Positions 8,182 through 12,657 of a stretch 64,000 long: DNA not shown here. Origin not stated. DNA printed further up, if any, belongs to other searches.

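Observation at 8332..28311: Cohesin-dockerin protease assembly: four dockerin-bearing S8 subtilases plus two cohesin-module proteins, all T9SS cargo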

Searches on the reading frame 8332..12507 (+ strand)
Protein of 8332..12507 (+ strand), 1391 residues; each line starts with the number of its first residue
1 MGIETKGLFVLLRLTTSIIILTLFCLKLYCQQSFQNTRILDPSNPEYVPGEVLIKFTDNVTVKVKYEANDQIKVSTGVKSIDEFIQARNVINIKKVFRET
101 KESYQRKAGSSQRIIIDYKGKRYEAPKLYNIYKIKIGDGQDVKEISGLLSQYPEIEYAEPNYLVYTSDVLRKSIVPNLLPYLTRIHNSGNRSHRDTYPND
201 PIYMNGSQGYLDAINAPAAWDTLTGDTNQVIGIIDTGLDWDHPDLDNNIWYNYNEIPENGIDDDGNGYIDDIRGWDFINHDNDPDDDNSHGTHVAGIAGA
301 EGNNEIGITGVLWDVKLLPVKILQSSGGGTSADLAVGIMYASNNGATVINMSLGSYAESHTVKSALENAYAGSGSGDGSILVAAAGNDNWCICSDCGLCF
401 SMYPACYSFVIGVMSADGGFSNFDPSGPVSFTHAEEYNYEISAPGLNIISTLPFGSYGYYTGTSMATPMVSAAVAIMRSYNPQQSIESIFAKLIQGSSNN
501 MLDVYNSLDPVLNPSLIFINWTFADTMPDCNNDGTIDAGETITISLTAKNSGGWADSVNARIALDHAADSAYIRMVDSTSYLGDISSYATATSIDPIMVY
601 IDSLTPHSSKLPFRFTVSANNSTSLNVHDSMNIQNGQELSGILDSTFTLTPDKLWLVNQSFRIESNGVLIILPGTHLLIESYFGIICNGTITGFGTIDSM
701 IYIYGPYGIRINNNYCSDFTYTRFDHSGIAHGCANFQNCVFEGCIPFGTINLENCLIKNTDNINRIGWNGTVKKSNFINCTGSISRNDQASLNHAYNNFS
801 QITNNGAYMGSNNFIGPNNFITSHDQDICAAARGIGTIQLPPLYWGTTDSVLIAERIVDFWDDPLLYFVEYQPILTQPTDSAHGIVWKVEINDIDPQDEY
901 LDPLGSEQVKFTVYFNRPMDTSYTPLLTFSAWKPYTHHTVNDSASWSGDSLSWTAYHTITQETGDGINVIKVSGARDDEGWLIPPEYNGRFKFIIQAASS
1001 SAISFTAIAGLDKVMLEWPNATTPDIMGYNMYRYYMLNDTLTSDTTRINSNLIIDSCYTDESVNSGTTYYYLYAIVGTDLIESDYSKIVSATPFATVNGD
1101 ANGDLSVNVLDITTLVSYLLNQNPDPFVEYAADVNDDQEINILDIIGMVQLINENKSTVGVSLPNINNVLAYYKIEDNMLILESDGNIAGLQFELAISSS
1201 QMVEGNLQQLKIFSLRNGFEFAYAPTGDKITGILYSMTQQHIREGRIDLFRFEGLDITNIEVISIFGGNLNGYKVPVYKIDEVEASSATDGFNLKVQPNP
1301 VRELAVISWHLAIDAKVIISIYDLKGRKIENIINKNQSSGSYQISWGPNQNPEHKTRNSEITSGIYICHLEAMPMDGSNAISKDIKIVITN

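Call 3: search_protein_families(library=pfam, proteins=[window:8332-12507:+], max_evalue=0.1)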
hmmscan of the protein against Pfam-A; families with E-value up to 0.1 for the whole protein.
window:8332-12507:+ (1391 aa): 5 families
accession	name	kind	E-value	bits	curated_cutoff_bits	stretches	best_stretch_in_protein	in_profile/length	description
PF00082.27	Peptidase_S8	-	3.9e-52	177.8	21.8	1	227-495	2-271/288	Subtilase family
PF16361.10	Peptidase_S8_N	-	1.5e-07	32.4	30.5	1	50-167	1-102/142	N-terminal of Subtilase family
PF22148.1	Fervidolysin_NPro-like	-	3.2e-07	31.1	21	1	109-161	29-81/81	Fervidolysin N-terminal prodomain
PF00404.24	Dockerin_1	-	6.6e-07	29.9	22.9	1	1099-1145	2-49/57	Dockerin type I domain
PF18962.6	Por_Secre_tail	-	0.0036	18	27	1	1298-1371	3-63/75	Secretion system C-terminal sorting domain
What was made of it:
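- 8332..12507 (+): Protease 1 (1391 aa). Domains in window nt: signal peptide; N-propeptide; S8 catalytic domain 9010-9816; about 600-aa stalk; dockerin 11614-11805; cohesin-like domain 11836-12198; T9SS CTD 12211-12504. Pfam S8 E 3.9e-52, Dockerin_1 29.9 bits, Por_Secre_tail 18 bits (below cut-off) (call 3).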

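Call 4: search_protein_families(library=ncbifam, proteins=[window:8332-12507:+], max_evalue=0.1)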
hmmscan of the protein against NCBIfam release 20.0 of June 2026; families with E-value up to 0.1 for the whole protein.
window:8332-12507:+ (1391 aa): 10 families
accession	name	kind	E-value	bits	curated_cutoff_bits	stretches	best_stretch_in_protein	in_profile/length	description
TIGR03921.1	T7SS_mycosin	equivalog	5.1e-36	124.5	278.75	1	216-496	3-262/353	type VII secretion-associated serine protease mycosin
NF033595.1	denti_PrtP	equivalog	5.5e-17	61.6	300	2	150-331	114-292/606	dentilisin complex serine proteinase subunit PrtP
TIGR03895.1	protease_PatA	subfamily_domain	6e-13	48.4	421.05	1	290-484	1-183/606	PatA/PatG family cyanobactin maturation protease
NF040809.1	germ_prot_CspBA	exception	3.9e-11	41.3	1250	2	437-477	432-472/1099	bifunctional germination protease/germinant receptor pseudoprotease CspBA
NF049966.1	QH_SP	equivalog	4.5e-08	32.7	165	1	312-495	54-209/219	subtilisin-like serine protease QhpE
NF051851.1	AtpSerPepEprS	equivalog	1.1e-07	30.3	1700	2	440-480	280-321/988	autotransporter serine peptidase EprS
NF040553.1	SGO_0316_fam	subfamily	7.1e-07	27.3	1400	2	214-387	273-463/1486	SGO_0316/SGO_0317 family LPXTG-anchored serine peptidase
TIGR04183.1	Por_Secre_tail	domain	0.0016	18.4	23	1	1298-1370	3-58/72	T9SS type A sorting domain-containing protein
TIGR03900.1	prc_long_Delta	hypoth_equivalog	0.0074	14.3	660.95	1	520-566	670-715/973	MXAN_5808 family serine peptidase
NF038112.1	myxo_dep_M36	subfamily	0.015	12.4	1500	1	519-604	864-947/1604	myxosortase-dependent M36 family metallopeptidase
